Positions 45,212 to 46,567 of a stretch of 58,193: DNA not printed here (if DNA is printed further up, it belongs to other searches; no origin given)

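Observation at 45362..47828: PAPS-reductase-like, GNAT-like and radical-SAM trio: candidate nucleic-acid modification module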

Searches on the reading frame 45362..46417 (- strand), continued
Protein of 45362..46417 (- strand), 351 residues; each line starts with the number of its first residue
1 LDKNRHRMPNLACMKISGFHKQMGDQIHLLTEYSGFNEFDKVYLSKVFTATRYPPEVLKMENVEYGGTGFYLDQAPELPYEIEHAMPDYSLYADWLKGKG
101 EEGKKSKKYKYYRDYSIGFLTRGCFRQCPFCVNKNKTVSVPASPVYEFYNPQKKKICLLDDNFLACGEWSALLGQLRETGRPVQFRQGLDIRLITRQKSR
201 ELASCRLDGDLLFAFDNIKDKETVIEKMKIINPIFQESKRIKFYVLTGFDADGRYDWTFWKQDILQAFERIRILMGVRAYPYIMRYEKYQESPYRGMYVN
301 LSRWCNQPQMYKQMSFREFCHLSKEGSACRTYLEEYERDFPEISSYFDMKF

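Call 106: get_annotated_region(hit=H45, flank=3500)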
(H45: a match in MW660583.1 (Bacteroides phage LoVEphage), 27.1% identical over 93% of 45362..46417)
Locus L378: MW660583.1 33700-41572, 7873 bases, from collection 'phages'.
description: Bacteroides phage LoVEphage, complete genome.
organism: Bacteroides phage LoVEphage (NCBI taxid 2831678)
taxonomy: Viruses; Duplodnaviria; Heunggongvirae; Uroviricota; Caudoviricetes
host: Bacteroides sp.; source: -; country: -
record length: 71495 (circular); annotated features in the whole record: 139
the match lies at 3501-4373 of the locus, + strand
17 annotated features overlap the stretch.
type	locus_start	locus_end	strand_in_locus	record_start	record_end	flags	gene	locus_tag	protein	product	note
CDS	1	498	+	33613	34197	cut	-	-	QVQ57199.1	hypothetical protein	No HHsearch hits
CDS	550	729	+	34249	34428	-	-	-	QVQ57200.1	hypothetical protein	PROTEIN QUAKING-A, HAIRPIN, QKI, STAR PROTEIN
CDS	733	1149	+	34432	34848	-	-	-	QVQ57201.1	hypothetical protein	No HHsearch hits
CDS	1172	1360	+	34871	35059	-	-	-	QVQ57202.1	hypothetical protein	No HHsearch hits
CDS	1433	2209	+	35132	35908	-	-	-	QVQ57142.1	phosphoadenosine phosphosulfate reductase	PHOSPHOADENOSINE PHOSPHOSULPHATE REDUCTASE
CDS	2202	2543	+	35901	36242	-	-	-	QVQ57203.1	transcriptional elongation factor SII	TRANSCRIPTIONAL ELONGATION FACTOR SII (TFIIS REGULATION: ZN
CDS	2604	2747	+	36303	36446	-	-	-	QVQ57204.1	protein of unknown function DUF2724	-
CDS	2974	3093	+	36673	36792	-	-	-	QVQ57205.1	PTS system glucitol/sorbitol-specific IIA component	-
CDS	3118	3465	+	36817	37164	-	-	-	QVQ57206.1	protein of unknown function DUF551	-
CDS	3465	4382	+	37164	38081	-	-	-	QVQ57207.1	radical SAM superfamily protein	-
CDS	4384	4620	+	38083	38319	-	-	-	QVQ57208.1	hypothetical protein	No HHsearch hits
CDS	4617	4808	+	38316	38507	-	-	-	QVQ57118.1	DNA N-6-adenine-methyltransferase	DNA N-6-adenine-methyltransferase (Dam)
CDS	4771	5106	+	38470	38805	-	-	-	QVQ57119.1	DNA N-6-adenine-methyltransferase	DNA N-6-adenine-methyltransferase (Dam)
CDS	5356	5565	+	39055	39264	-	-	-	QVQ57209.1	hypothetical protein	No HHsearch hits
CDS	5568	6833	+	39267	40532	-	-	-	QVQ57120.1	tRNA-splicing ligase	tRNA-splicing ligase RtcB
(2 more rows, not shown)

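Call 107: get_annotated_region(hit=H33, flank=3500)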
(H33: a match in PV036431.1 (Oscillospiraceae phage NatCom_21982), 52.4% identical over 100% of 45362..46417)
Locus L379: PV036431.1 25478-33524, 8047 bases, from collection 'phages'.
description: Oscillospiraceae phage NatCom_21982, complete genome.
organism: Oscillospiraceae phage NatCom_21982 (NCBI taxid 3403533)
taxonomy: Viruses; Duplodnaviria; Heunggongvirae; Uroviricota; Caudoviricetes; Ca. Heliusvirales
host: Oscillospiraceae; source: human feces; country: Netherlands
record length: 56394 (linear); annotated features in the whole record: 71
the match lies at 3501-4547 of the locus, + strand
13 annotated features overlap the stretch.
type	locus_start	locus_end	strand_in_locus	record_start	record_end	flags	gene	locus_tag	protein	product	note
CDS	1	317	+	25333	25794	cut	-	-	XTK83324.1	hypothetical protein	-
CDS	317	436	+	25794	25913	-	-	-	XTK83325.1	hypothetical protein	-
CDS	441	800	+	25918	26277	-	-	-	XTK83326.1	HNH endonuclease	-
CDS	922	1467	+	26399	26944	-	-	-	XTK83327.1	hypothetical protein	-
CDS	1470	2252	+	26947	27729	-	-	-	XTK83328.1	hypothetical protein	-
CDS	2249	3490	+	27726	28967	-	-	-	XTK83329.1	DNA methyltransferase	-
CDS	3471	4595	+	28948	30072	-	-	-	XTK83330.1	radical SAM domain protein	-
CDS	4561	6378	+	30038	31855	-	-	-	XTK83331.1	hypothetical protein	-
CDS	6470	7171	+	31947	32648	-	-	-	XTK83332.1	hypothetical protein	-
CDS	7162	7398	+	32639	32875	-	-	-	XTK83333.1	hypothetical protein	-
CDS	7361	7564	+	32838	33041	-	-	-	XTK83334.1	hypothetical protein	-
CDS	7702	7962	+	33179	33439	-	-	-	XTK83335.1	hypothetical protein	-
CDS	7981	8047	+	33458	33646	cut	-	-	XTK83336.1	hypothetical protein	-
